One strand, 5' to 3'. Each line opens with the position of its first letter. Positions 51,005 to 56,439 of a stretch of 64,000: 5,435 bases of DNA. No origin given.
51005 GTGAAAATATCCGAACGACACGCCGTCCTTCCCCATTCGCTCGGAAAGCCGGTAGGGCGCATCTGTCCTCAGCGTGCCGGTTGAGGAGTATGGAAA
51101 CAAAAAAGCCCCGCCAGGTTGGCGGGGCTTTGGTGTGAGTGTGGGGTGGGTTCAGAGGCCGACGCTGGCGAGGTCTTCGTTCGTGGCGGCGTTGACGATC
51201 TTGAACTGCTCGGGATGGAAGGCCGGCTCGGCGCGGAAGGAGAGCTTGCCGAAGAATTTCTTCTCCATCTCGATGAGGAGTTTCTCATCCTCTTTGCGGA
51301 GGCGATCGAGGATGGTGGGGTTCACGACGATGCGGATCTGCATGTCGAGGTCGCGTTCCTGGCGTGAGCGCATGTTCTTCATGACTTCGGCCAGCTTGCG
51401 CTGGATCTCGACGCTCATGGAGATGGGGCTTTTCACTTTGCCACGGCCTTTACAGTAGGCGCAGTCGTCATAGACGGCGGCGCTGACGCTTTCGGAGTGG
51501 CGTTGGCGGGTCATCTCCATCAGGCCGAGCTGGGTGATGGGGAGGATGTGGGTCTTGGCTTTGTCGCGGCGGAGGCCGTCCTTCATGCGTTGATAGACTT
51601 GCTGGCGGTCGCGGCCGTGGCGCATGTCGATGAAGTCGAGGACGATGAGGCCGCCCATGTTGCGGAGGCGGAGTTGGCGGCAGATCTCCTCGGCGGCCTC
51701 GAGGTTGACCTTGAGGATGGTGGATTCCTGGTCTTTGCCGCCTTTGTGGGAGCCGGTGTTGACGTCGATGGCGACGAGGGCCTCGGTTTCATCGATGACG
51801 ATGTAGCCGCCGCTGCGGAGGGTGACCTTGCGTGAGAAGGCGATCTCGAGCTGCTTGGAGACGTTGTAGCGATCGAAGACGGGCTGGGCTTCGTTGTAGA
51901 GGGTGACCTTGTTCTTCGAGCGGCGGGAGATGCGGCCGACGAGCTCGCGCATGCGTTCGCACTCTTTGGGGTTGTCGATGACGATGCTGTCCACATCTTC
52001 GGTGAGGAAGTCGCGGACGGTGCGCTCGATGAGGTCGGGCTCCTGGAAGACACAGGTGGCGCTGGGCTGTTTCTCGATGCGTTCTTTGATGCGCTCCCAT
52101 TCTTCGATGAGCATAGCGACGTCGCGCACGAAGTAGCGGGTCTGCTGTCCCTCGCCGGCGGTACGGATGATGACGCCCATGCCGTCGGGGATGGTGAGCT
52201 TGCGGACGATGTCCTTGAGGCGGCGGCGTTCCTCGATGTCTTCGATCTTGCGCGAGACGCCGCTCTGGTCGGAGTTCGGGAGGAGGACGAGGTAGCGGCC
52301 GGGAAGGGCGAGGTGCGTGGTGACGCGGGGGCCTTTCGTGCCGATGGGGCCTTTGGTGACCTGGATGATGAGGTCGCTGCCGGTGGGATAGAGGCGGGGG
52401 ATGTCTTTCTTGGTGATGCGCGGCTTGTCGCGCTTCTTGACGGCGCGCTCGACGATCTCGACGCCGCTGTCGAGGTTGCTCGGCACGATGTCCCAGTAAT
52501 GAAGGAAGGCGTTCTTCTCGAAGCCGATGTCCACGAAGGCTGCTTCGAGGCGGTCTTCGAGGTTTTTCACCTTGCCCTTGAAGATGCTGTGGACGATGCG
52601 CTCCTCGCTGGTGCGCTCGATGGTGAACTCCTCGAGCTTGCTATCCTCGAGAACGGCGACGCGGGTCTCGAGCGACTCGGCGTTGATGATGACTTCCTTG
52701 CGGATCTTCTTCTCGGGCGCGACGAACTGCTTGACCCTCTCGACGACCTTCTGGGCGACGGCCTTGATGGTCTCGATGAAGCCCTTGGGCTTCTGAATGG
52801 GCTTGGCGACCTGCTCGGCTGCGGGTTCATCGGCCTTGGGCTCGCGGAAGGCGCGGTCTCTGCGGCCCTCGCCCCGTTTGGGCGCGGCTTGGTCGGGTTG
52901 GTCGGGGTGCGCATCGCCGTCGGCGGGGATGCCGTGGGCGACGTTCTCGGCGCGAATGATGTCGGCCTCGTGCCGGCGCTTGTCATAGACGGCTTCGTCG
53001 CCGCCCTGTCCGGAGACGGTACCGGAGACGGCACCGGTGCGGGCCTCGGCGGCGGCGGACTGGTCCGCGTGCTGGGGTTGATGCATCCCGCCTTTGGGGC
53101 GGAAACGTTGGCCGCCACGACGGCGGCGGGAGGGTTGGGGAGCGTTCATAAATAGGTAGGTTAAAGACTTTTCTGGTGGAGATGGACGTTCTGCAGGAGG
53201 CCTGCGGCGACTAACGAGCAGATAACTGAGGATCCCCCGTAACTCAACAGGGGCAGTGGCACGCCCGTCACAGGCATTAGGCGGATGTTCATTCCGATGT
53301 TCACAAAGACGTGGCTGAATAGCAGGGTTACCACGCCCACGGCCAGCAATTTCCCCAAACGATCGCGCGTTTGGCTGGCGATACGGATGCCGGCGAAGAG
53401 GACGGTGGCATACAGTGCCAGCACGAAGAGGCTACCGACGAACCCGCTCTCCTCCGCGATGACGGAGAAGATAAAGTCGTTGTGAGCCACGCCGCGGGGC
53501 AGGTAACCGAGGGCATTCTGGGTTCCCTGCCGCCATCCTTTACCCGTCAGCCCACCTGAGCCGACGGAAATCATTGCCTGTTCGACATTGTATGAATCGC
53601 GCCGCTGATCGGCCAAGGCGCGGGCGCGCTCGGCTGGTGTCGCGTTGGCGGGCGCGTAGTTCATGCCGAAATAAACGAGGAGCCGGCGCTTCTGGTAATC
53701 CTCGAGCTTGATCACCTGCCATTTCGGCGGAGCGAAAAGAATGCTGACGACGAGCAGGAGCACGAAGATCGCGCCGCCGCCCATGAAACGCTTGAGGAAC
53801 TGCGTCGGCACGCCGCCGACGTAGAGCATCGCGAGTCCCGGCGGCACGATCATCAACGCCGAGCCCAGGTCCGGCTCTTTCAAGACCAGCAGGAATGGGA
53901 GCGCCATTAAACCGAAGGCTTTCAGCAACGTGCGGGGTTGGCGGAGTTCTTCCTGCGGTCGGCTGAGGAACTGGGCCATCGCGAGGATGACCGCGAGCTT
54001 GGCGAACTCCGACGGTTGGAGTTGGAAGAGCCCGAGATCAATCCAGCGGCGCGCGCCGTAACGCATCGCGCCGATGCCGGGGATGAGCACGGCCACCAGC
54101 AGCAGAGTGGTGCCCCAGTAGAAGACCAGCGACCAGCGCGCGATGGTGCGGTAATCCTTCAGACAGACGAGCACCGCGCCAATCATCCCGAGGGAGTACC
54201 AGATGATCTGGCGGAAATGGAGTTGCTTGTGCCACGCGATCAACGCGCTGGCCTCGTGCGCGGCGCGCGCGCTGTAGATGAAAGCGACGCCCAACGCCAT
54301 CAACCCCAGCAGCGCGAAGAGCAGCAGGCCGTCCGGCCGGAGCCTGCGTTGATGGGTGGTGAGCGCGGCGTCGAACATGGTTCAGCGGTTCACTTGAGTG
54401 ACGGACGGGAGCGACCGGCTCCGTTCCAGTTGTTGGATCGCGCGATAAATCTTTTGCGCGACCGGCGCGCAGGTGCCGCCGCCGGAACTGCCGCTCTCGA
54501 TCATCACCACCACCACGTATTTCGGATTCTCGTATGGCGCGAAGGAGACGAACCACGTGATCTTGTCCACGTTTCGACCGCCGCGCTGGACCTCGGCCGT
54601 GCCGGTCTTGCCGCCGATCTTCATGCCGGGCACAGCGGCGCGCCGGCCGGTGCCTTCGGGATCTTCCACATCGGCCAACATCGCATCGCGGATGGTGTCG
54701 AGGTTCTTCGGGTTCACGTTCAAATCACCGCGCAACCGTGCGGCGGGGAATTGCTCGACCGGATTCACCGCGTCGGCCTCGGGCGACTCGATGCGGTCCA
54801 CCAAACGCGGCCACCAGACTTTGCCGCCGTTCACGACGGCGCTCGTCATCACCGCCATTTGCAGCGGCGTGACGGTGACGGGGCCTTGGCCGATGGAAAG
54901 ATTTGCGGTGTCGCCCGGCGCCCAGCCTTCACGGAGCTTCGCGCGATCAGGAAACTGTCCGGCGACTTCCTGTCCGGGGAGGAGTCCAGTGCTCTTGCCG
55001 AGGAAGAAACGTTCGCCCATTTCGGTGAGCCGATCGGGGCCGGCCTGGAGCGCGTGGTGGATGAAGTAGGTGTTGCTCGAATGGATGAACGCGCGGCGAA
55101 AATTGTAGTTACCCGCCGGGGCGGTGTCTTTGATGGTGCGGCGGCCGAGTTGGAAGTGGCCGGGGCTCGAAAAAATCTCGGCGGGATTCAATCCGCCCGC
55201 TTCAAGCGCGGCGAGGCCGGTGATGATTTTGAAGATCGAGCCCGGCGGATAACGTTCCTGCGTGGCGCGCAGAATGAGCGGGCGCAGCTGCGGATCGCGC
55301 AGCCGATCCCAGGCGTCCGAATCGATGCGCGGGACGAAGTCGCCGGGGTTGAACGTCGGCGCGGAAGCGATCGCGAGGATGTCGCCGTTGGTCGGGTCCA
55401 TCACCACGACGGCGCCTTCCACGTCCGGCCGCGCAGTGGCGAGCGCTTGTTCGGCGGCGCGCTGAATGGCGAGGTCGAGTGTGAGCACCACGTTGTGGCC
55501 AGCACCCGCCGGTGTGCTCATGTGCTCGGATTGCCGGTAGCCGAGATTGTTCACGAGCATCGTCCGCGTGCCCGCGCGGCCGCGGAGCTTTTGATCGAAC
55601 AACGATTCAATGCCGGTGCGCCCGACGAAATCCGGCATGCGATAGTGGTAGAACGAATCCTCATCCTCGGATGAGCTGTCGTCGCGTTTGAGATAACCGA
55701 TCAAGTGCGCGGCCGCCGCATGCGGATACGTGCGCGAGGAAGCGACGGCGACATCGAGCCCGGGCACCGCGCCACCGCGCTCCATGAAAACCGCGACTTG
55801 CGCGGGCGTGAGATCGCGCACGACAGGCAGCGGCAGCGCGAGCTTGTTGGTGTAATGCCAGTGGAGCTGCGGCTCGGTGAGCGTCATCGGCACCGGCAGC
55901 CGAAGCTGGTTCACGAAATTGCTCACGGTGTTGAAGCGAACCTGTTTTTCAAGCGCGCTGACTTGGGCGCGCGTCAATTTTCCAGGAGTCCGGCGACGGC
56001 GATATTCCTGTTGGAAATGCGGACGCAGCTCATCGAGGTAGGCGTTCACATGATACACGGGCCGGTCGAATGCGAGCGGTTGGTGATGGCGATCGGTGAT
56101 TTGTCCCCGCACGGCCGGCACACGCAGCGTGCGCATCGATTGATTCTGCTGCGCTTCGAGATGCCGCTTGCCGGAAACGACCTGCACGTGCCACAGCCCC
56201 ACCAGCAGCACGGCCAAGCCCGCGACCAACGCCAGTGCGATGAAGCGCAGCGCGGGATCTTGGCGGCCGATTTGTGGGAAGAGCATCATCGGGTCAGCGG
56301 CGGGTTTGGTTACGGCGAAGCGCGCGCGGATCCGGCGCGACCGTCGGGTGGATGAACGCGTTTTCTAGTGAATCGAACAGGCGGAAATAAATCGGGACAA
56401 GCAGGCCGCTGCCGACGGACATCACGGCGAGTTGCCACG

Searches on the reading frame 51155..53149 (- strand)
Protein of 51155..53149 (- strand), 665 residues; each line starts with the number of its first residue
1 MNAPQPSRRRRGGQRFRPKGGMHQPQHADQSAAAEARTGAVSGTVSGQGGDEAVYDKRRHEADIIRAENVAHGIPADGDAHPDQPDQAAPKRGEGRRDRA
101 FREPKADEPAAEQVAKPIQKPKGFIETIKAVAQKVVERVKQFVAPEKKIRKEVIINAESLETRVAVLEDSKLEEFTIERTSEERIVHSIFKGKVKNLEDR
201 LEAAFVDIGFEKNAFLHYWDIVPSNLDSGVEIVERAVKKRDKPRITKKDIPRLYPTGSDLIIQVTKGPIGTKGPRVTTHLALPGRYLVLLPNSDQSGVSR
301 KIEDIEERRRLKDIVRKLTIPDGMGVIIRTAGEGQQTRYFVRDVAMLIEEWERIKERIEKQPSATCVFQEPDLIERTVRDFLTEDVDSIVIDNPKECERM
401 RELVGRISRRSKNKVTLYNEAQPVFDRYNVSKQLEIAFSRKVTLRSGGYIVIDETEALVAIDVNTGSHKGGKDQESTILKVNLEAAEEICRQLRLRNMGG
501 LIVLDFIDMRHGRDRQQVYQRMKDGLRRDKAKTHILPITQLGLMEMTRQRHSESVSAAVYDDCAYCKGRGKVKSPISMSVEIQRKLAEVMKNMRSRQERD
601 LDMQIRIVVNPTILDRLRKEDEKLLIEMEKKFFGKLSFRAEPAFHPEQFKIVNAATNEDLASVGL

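Call 29: search_protein_families(library=pfam, proteins=[window:51155-53149:-], max_evalue=0.00001)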
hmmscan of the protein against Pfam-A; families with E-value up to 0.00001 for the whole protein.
window:51155-53149:- (665 aa): 1 family
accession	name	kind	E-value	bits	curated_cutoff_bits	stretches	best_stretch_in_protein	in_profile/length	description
PF10150.14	RNase_E_G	-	4.1e-103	344.9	25.5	1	282-550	2-269/270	Ribonuclease E/G family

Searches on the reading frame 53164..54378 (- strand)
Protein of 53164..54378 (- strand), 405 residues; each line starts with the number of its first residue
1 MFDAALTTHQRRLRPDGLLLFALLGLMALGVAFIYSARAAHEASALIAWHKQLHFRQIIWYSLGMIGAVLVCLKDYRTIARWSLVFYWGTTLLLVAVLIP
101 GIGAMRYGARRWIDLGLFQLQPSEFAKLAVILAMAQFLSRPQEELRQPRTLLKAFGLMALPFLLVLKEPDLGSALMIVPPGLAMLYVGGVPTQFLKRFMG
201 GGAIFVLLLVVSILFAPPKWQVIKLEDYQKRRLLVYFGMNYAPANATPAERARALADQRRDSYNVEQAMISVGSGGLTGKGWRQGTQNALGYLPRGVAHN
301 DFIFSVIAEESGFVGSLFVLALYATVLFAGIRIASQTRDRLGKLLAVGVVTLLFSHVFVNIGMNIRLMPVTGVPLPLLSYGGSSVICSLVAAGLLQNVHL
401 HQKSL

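Call 29: search_protein_families(library=pfam, proteins=[window:53164-54378:-], max_evalue=0.00001)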
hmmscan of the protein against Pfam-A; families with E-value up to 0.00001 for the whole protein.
window:53164-54378:- (405 aa): 1 family
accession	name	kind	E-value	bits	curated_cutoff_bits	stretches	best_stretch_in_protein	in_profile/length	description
PF01098.24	FTSW_RODA_SPOVE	-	3.9e-92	309.4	26.4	1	19-403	3-355/356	Cell cycle protein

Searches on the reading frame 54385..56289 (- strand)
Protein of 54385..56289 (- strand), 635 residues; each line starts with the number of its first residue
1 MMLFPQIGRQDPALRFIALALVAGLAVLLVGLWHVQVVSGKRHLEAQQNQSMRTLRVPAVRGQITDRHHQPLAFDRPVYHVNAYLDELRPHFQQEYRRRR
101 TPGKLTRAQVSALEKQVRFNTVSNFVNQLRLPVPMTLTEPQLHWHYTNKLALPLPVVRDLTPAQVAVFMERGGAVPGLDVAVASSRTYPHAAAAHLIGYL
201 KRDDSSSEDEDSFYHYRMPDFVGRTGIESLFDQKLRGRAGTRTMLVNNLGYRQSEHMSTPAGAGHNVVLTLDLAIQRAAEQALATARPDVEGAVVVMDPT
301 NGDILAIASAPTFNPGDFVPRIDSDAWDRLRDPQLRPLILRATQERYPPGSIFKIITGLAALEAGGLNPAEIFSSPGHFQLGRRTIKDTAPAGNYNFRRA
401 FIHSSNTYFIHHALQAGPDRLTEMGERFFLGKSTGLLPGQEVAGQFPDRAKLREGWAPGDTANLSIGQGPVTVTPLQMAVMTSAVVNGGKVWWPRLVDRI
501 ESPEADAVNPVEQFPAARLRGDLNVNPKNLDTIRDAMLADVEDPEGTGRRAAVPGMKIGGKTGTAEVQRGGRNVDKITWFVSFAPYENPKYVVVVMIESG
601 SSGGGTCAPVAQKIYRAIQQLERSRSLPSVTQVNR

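Call 29: search_protein_families(library=pfam, proteins=[window:54385-56289:-], max_evalue=0.00001)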
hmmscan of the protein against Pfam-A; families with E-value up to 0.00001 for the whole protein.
window:54385-56289:- (635 aa): 2 families
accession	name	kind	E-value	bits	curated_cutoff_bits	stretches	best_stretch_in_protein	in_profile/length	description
PF00905.27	Transpeptidase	-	2.3e-65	221.2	22.1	1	292-615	1-298/299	Penicillin binding protein transpeptidase domain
PF03717.20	PBP_dimer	-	7.3e-25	88.9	24.4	1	57-254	2-177/180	Penicillin-binding Protein dimerisation domain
